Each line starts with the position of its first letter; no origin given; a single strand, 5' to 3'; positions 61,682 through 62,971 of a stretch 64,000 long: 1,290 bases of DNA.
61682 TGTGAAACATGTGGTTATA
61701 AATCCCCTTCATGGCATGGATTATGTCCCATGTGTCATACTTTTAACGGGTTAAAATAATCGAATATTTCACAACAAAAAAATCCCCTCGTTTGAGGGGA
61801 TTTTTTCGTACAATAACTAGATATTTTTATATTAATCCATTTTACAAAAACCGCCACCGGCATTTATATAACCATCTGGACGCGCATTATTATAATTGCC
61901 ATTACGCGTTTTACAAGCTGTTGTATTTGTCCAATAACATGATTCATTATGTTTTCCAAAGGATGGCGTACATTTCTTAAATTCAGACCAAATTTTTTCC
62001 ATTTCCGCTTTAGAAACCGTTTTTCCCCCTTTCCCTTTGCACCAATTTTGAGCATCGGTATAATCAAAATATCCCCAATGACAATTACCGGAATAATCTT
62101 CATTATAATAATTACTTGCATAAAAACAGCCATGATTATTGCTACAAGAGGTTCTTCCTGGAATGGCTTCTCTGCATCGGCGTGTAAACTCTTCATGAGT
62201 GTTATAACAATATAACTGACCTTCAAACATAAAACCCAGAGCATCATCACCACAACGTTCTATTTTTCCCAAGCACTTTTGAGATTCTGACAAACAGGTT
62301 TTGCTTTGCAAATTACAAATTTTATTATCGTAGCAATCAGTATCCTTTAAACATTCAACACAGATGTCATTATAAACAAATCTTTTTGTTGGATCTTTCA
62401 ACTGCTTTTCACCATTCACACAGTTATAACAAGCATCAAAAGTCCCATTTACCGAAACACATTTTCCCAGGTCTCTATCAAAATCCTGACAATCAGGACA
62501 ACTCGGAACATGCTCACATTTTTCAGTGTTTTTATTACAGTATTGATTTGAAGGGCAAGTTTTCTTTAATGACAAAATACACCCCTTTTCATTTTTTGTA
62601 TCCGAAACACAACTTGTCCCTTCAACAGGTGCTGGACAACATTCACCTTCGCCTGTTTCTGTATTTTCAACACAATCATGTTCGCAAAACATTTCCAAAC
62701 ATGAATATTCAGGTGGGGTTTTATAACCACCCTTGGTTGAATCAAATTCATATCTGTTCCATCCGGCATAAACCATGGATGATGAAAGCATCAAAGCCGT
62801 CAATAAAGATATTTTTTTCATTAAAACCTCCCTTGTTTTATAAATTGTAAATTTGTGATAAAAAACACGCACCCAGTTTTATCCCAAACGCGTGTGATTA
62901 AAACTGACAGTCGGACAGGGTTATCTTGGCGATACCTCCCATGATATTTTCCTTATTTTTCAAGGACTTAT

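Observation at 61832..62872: Eukaryote-like cysteine-rich secreted protein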

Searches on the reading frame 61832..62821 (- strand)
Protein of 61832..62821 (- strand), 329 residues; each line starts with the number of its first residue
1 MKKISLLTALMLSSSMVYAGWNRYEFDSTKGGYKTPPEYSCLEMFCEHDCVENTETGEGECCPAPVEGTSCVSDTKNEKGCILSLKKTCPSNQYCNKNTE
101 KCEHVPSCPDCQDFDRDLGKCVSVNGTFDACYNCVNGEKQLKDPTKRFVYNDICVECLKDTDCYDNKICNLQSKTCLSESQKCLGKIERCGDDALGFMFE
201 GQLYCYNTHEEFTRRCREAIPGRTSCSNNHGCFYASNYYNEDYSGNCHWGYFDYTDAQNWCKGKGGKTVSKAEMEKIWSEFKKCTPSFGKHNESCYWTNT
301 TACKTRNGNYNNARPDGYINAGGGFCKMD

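Call 4: search_protein_families(library=pfam, proteins=[window:61832-62821:-], max_evalue=10)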
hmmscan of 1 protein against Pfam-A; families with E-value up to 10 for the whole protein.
window:61832-62821:- (329 aa): 0 families
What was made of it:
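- On EGF-like domain: No EGF-family Pfam hit at E <= 10 (call 4).
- On Defensin / Kazal / antimicrobial peptide folds: No Pfam hit (call 4).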

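Call 5: search_protein_families(library=ncbifam, proteins=[window:61832-62821:-], max_evalue=10)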
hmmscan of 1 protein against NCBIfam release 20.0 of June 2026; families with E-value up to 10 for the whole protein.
window:61832-62821:- (329 aa): 1 family
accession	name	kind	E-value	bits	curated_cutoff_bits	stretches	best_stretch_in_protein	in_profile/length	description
TIGR02625.1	YiiL_rotase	equivalog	0.16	12.3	99.6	1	207-260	11-62/102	L-rhamnose mutarotase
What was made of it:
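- No toxin family was hit (calls 4, 5).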

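Call 6: find_homologous_proteins(query=window:61832-62821:-, max_evalue=0.01)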
Query window:61832-62821:- (329 aa): 11 proteins with E <= 0.01 among 354 candidates.
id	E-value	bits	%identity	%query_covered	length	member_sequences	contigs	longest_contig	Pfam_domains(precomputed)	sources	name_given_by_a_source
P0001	7.6e-233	790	100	100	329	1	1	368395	-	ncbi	-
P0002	3.0e-157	542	71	100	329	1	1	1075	-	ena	-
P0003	1.1e-77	280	50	88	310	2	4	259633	-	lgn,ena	-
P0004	5.2e-67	245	66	46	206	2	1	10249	-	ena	-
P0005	1.6e-59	220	55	49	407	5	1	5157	-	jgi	jgi:hypothetical protein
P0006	8.8e-59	218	53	52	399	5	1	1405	-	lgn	-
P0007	3.6e-56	209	59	54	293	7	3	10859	-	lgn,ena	-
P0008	6.3e-29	120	72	25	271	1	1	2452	-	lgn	-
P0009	1.4e-13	69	34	53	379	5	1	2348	-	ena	-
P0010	3.2e-10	58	41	45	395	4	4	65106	-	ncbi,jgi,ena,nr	ncbi:MAG: hypothetical protein E7021_03195 [Alphaproteobacteria bacterium]|nr:hypothetical protein [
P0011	1.9e-6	46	40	45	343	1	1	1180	-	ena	-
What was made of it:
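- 61832..62821 (-): Coding sequence, 329 aa plus stop codon; 32 Cys, all in the mature part. Identical to protein P0001 from an NCBI contig of 368 kb (call 6).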

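Call 11: find_encoding_contigs(protein=P0001, flank=10000, max_places=4)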
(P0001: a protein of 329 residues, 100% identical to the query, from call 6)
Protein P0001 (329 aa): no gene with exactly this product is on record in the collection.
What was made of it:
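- Tried and rejected: An exact-sequence contig lookup for the window protein found no record (call 11).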

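Call 13: search_solved_structures(query=window:61832-62821:-, max_evalue=10, show_alignments=3)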
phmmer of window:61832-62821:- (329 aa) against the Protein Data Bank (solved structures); distinct sequences matched with E-value up to 10: 0.

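Call 15: search_protein_representatives(protein=window:61832-62821:-)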
Query: 329 residues. Proteins with E-value up to 0.001 (for the whole library): 44; up to 1e-10: 23; up to 1e-30: 8. The best 44 are listed.
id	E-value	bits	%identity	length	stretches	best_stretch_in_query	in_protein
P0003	3.5e-78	279.9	52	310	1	25-328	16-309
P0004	1.7e-67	244.8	66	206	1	177-328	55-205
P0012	2.1e-67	244.4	66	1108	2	182-329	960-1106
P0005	5.2e-60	220.1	57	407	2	1-145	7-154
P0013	9.3e-58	212.7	53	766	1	95-328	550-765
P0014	1.8e-48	182.2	54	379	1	1-179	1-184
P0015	2.4e-37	145.5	52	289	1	1-184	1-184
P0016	5.8e-36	141.0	52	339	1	1-176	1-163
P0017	2.4e-30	122.5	47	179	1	191-329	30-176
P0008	2.0e-29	119.5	54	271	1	1-137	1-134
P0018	4.9e-28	114.9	53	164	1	1-108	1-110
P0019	3.9e-26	108.7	55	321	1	1-110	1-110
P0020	6.1e-23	98.2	47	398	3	1-90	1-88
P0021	5.7e-20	88.4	45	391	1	1-182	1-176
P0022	5.8e-20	88.4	46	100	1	199-296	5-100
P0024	1.9e-17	80.0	41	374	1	1-180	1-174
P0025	2.5e-17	79.7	54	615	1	1-92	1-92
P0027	6.2e-16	75.1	45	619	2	1-66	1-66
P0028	1.0e-11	61.3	35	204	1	151-328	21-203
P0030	4.0e-11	59.3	46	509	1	1-98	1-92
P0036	1.5e-08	50.8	34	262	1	1-260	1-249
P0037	7.6e-08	48.5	51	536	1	1-82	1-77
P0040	2.3e-07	46.9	41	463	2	1-149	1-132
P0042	7.8e-06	41.9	38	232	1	239-327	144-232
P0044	6.0e-05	39.0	35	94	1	245-327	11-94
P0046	1.4e-04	37.8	34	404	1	242-327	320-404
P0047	2.6e-04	36.8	37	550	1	245-327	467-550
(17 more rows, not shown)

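Call 17: search_protein_families(library=pfam, proteins=[P0012, P0013, P0017, P0028, P0036, P0042, P0044, P0046, P0047, P0005], max_evalue=1)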
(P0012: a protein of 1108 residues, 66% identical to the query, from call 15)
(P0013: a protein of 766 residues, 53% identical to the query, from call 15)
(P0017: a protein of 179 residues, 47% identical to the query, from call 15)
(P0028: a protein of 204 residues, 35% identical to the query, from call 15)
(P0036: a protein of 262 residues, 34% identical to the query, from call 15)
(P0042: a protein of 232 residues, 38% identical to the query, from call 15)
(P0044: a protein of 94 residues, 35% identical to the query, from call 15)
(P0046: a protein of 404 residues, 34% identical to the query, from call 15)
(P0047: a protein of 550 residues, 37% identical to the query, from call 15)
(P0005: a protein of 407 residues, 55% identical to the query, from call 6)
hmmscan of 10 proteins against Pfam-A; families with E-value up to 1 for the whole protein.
P0012 (1108 aa): 1 family
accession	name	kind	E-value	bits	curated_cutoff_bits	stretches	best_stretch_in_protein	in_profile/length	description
PF07963.17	N_methyl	-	0.0051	16.8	21.2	1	4-30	1-27/27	Prokaryotic N-terminal methylation motif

P0013 (766 aa): 1 family
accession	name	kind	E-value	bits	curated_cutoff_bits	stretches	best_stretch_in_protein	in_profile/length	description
PF02192.22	PI3K_p85B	-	0.052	13.7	27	0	459-482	42-65/76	PI3-kinase family, p85-binding domain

P0017 (179 aa): 0 families

P0028 (204 aa): 1 family
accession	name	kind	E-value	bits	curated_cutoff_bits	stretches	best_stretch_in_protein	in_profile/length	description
PF07127.16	Nodulin_late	-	0.068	14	30.4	1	7-39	9-40/54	Late nodulin domain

P0036 (262 aa): 0 families

P0042 (232 aa): 0 families

P0044 (94 aa): 0 families

P0046 (404 aa): 0 families

P0047 (550 aa): 0 families

P0005 (407 aa): 3 families
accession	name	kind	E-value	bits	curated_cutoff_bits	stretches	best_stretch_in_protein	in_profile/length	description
PF16640.11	Big_3_5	-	0.00079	20.4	35.5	1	284-360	17-87/88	Bacterial Ig-like domain (group 3)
PF15789.10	Hyr1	-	0.13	12.2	27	1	148-172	8-32/41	Hyphally regulated cell wall GPI-anchored protein 1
PF03139.20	AnfG_VnfG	-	0.15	12.7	27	1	218-258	32-72/111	Vanadium/alternative nitrogenase delta subunit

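Call 37: find_encoding_contigs(protein=P0003, flank=8000, max_places=3)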
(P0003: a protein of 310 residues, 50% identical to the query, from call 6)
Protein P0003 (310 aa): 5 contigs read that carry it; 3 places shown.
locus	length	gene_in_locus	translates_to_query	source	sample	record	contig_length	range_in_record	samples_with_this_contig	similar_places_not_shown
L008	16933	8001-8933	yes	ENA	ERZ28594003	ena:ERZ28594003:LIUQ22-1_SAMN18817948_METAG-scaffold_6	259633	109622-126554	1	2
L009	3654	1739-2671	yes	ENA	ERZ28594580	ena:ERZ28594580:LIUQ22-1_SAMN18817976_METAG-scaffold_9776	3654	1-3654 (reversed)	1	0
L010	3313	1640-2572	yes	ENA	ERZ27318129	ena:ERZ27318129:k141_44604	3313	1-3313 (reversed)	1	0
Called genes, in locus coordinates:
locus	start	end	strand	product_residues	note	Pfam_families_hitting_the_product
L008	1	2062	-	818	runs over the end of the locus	PF13491:FtsK_4TM, PF17854:FtsK_alpha, PF01580:FtsK_SpoIIIE, PF09397:FtsK_gamma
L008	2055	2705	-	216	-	PF00308:Bac_DnaA (faint), PF22688:Hda_lid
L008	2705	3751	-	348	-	PF01594:AI-2E_transport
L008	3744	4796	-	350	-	PF09839:DUF2066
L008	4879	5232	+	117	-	PF11969:DcpS_C, PF01230:HIT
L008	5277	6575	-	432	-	PF13393:tRNA-synt_His, PF03129:HGTP_anticodon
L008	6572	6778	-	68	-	-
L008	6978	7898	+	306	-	-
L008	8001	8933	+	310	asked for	-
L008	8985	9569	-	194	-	PF13505:OMP_b-brl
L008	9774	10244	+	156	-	PF03703:bPH_2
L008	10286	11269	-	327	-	PF01018:GTP1_OBG, PF00009:GTP_EFTU (faint), PF01926:MMR_HSR1, PF02421:FeoB_N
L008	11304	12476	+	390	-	PF13384:HTH_23 (faint), PF13551:HTH_29 (faint), PF00657:Lipase_GDSL, PF13472:Lipase_GDSL_2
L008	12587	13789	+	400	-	PF03349:Toluene_X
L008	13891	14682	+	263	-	-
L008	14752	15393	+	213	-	-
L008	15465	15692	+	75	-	PF01197:Ribosomal_L31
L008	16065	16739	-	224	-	PF09509:Hypoth_Ymh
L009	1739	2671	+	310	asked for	-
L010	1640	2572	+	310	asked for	-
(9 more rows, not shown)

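Call 38: find_encoding_contigs(protein=P0010, flank=8000, max_places=3)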
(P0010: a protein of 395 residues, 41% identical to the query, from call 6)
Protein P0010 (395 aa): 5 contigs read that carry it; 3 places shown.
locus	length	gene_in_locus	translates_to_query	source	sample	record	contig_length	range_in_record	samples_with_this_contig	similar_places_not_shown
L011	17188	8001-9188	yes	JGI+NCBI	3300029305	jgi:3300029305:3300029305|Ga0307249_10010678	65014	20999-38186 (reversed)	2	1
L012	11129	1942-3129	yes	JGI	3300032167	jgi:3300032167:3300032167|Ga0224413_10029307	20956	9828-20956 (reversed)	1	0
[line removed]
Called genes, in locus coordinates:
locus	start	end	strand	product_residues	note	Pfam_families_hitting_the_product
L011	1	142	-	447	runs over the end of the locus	PF00071:Ras, PF01926:MMR_HSR1, PF02421:FeoB_N, PF08477:Roc, PF00009:GTP_EFTU, PF01926:MMR_HSR1, PF02421:FeoB_N, PF04548:AIG1, +11 more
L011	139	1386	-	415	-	PF01011:PQQ (faint), PF25293:Beta-prop_EMC1_N (faint), PF07774:EMC1_C (faint), PF13360:PQQ_2, PF13570:Beta-prop_ACSF4, PF23727:Beta-prop_FAM234A_B (faint)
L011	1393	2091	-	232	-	PF10858:DUF2659, PF09976:TPR_21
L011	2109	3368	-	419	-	-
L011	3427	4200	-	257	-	PF00106:adh_short, PF08659:KR, PF13561:adh_short_C2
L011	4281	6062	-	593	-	PF00664:ABC_membrane, PF02463:SMC_N, PF00005:ABC_tran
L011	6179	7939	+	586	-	PF01368:DHH, PF02272:DHHA1, PF17768:RecJ_OB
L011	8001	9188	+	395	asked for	-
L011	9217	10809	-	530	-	PF00342:PGI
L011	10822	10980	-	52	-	-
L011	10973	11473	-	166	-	PF01252:Peptidase_A8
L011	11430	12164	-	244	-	PF00561:Abhydrolase_1 (faint)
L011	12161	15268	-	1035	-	PF00580:UvrD-helicase, PF13245:AAA_19, PF13361:UvrD_C, PF13538:UvrD_C_2 (faint), PF12705:PDDEXK_1 (weak)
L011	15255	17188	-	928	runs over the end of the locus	PF12705:PDDEXK_1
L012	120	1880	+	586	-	PF01368:DHH, PF02272:DHHA1, PF17768:RecJ_OB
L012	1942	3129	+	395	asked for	-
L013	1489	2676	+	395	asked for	-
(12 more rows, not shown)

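Call 45: search_protein_families(library=pfam, proteins=[P0025, P0030, P0021, P0024, P0027, P0037, P0040, P0014, P0016, P0020], max_evalue=0.1)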
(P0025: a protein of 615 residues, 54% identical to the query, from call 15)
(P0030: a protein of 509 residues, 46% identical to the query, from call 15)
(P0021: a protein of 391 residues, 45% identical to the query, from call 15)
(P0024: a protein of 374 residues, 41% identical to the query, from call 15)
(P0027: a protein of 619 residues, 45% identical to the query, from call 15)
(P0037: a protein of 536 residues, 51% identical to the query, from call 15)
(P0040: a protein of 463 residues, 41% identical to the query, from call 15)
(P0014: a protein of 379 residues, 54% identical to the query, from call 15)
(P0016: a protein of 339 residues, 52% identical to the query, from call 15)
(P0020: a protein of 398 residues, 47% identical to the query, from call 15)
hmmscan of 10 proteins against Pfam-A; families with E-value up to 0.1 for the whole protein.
P0025 (615 aa): 1 family
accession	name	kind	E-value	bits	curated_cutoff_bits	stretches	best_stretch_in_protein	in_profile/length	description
PF15935.10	RnlA_toxin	-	0.073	13.8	27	0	557-597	29-70/87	RNase LS, bacterial toxin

P0030 (509 aa): 2 families
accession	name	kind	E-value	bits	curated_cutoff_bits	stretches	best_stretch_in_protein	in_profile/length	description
PF12946.13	EGF_MSP1_1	-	0.0041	17.5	27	1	459-490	6-37/37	MSP1 EGF domain 1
PF13519.12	VWA_2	-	0.0085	17.2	27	1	161-273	1-107/107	von Willebrand factor type A domain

P0021 (391 aa): 1 family
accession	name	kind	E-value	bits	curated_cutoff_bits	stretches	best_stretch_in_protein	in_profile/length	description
PF21722.4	Gly_rich_2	-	3e-07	31.1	24.3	1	188-380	4-175/226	Glycine-rich domain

P0024 (374 aa): 1 family
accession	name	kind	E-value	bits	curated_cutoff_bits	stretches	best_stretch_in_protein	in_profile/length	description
PF11811.13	DUF3331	-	0.0019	18.8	25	1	300-334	32-66/91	Domain of unknown function (DUF3331)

P0027 (619 aa): 1 family
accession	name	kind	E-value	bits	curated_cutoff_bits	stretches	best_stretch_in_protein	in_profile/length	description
PF23091.2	TNFR_ELAPOR1_6th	-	0.00033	20.9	33.2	2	493-519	11-39/41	ELAPOR1-like, TNF receptor-like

P0037 (536 aa): 0 families

P0040 (463 aa): 0 families

P0014 (379 aa): 1 family
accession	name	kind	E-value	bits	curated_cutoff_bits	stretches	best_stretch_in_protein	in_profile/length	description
PF14625.12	Lustrin_cystein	-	0.028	15.2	27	1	139-176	2-35/46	Lustrin, cysteine-rich repeated domain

P0016 (339 aa): 0 families

P0020 (398 aa): 1 family
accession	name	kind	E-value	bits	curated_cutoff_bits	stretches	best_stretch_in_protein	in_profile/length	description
PF19763.6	DUF6250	-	0.077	13.3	26.9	0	339-398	86-142/165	Domain of unknown function (DUF6250)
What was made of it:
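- On Polymorphic toxin systems: The alternative heads are binding-type domains (calls 17, 45).
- Closest known: Cysteine-rich repeat ectodomains. Different: There is no Pfam hit to EGF, TNFR, furin-like or VSP models (calls 4, 17, 45).
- Other heads in the family match Gly_rich_2 (3e-7) and, weakly, VWA_2 and Big_3_5 (calls 17, 45). The recognisable alternative C-termini are binding-type domains (CTLD-like, Ig-like, VWA, Gly-rich), not nucleases, deaminases or pore formers (calls 17, 45).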

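Call 49: predict_structure(alignment_id=A3)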
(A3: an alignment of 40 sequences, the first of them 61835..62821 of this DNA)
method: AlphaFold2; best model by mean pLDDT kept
length: 329 residues; sequences in the alignment: 40
mean_pLDDT: 87.1   pTM: 0.65
mean pLDDT of the five models: 87.1, 86.3, 86.0, 84.7, 82.0
residues with pLDDT >= 90: 227; 70-90: 53; 50-70: 38; < 50: 11
segments of 3 or more residues with pLDDT < 50: 14-17
pLDDT, mean of each block of 10 residues (from residue 1): 51 54 95 94 94 95 97 96 97 97 97 95 93 94 94 94 90 86 92 95 94 78 65 63 55 87 97 97 92 88 94 78 89
secondary structure, 60 per line:
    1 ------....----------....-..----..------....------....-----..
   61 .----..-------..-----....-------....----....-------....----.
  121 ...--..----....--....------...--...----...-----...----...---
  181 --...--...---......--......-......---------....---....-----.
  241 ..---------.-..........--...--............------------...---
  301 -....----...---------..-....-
elements in order: H7-10 E21-24 H40-43 E50-53 E59-61 E82-85 E93-96 E101-104 E112-115 E120-123 E132-135 E138-141 E148-150 E153-155 E168-170 E175-177 E183-185 E194-199 E202-207 H209-214 E224-227 E231-234 H254-263 E266-268 H271-282 E295-297 E302-305 E310-312 E325-328
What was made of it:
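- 62276..62623 (-): Cysteine-rich stalk, residues 67-182: about six consecutive disulfide-rich beta-hairpins (a seventh lies in the N-domain), including three CxxC motifs spaced about 20 residues apart. AF2 secondary structure and pLDDT 86-97 (call 49).
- The even number of cysteines, all in confidently modelled hairpins, fits disulfides (call 49).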

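Call 52: fold_search(model_id=the predicted structure, library=pdb)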
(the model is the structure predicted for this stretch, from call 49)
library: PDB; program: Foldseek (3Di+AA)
matches with E <= 10: 230; with E <= 0.001: 0
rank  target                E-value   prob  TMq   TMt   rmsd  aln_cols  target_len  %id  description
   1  8oks_A                2.4e-01  0.69  0.21  0.51   5.6       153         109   10  Crystal structure of Bdellovibrio bacteriovorus Bd2740 C-terminal domain (released 2023-10-25)
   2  4r77_B                3.9e-01  0.03  0.10  0.11  18.5       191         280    6  Crystal structure of choline kinase LicA from Streptococcus pneumoniae (released 2015-08-12)
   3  8r0t_C                4.2e-01  0.06  0.10  0.05  22.5       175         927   12  STRUCTURE OF THE MOUSE FCGBP DIMER PROTEIN IN ITS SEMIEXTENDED CONFORMATION (released 2025-01-08)
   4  2pf5_B                5.3e-01  0.41  0.14  0.42   8.0        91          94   13  Crystal Structure of the Human TSG-6 Link Module (released 2007-06-26)
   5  6b08_A                5.3e-01  0.10  0.11  0.16   9.8       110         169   12  Crystal structure of Pfs25 in complex with the transmission blocking antibody 1276 (released 2017-11-15)
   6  6qki_D                8.0e-01  0.69  0.19  0.16   5.3       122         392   11  Native structure of EgtB from Chloracidobacterium thermophilum, a type II sulfoxide synthase (released 2019-03-27)
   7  4j6g_C                8.5e-01  0.03  0.09  0.15  13.7       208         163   14  CRYSTAL STRUCTURE OF LIGHT AND DcR3 COMPLEX (released 2013-03-13)
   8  1o7b_MODEL_1_T        1.1e+00  0.16  0.12  0.37   8.8        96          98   11  Refined solution structure of the human TSG-6 Link module (released 2003-10-23)
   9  1f00                  1.1e+00  0.38  0.18  0.21   3.7        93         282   20  CRYSTAL STRUCTURE OF C-TERMINAL 282-RESIDUE FRAGMENT OF ENTEROPATHOGENIC E. COLI INTIMIN (released 2000-07-12)
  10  8orx                  1.1e+00  0.23  0.13  0.36   7.1        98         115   13  Structure of the murine LYVE-1 (lymphatic vessel endothelial receptor-1) hyaluronan binding domain in an unliganded stat (released 2024-10-16)
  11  6qkj_B                1.2e+00  0.57  0.19  0.16   4.8       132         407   11  EgtB from Chloracidobacterium thermophilum, a type II sulfoxide synthase in complex with N,N,N-trimethyl-histidine (released 2019-03-27)
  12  8oks_B                1.2e+00  0.33  0.16  0.41   4.9        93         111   11  Crystal structure of Bdellovibrio bacteriovorus Bd2740 C-terminal domain (released 2023-10-25)
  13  8oxd_A                1.2e+00  0.21  0.13  0.34   7.2        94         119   13  Structure of the human LYVE-1 (lymphatic vessel endothelial receptor-1) hyaluronan binding domain bound with decasacch (released 2024-11-13)
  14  3bdw_B                1.3e+00  0.11  0.15  0.38  10.7       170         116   10  Human CD94/NKG2A (released 2008-01-01)
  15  6phf_E                1.3e+00  0.06  0.14  0.22  21.1       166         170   13  Pfs25 in complex with the human transmission blocking antibody 2587 (released 2019-10-02)
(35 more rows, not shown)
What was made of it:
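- On EGF-like domain: Structural matches to EGF arrays have probability <= 0.1 (call 52).
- Closest known: Bdellovibrio bacteriovorus MAT fibre protein Bd2740. Same: It is the top hit for the full-length model, at probability 0.69 (call 52).
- Closest known: Cysteine-rich repeat ectodomains. Same: Faint Foldseek matches were found to DcR3, 4-1BB, OPG, R-spondin Fu1-Fu2, Pfs25 and megalin (call 52).
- The full-length model gives the same result (call 52).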

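Call 59: find_encoding_contigs(protein=P0007, flank=6000, max_places=3)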
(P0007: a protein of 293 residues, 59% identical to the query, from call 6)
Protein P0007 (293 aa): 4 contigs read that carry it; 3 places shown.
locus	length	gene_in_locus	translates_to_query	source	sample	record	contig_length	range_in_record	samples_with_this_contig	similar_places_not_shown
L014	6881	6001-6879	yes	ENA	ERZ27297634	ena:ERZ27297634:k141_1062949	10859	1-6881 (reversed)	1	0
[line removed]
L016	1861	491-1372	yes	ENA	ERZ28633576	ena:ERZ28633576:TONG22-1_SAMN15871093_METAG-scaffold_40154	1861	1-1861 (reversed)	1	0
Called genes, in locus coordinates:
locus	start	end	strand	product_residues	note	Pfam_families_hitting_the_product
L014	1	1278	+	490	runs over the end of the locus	PF13247:Fer4_11 (weak), PF00037:Fer4, PF12837:Fer4_6, PF25160:LdpA_Fe-S-bd, PF12838:Fer4_7, PF00037:Fer4, PF12837:Fer4_6, PF02906:Fe_hyd_lg_C, +6 more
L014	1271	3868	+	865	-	PF00171:Aldedh, PF00465:Fe-ADH, PF13685:Fe-ADH_2 (weak), PF25137:ADH_Fe_C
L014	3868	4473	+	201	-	PF06971:Put_DNA-bind_N, PF02629:CoA_binding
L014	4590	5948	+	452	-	PF00209:SNF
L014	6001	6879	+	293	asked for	?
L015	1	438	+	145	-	?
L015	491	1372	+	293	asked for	-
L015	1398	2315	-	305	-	?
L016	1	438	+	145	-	?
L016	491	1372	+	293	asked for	-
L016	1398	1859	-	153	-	?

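Call 60: find_encoding_contigs(protein=P0005, flank=6000, max_places=3)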
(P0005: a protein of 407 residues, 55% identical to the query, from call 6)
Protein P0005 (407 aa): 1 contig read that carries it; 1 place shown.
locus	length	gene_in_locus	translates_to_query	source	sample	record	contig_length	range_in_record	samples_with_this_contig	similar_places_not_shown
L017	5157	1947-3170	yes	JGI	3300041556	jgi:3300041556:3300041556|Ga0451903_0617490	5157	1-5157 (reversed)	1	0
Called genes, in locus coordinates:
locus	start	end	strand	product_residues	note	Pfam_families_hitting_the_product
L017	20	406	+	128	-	PF09538:FYDLN_acid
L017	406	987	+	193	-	PF02622:DUF179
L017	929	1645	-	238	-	PF00702:Hydrolase, PF13419:HAD_2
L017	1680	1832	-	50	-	-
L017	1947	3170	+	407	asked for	-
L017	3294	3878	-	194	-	PF01389:OmpA_membrane (faint), PF13505:OMP_b-brl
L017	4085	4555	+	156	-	PF03703:bPH_2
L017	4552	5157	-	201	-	?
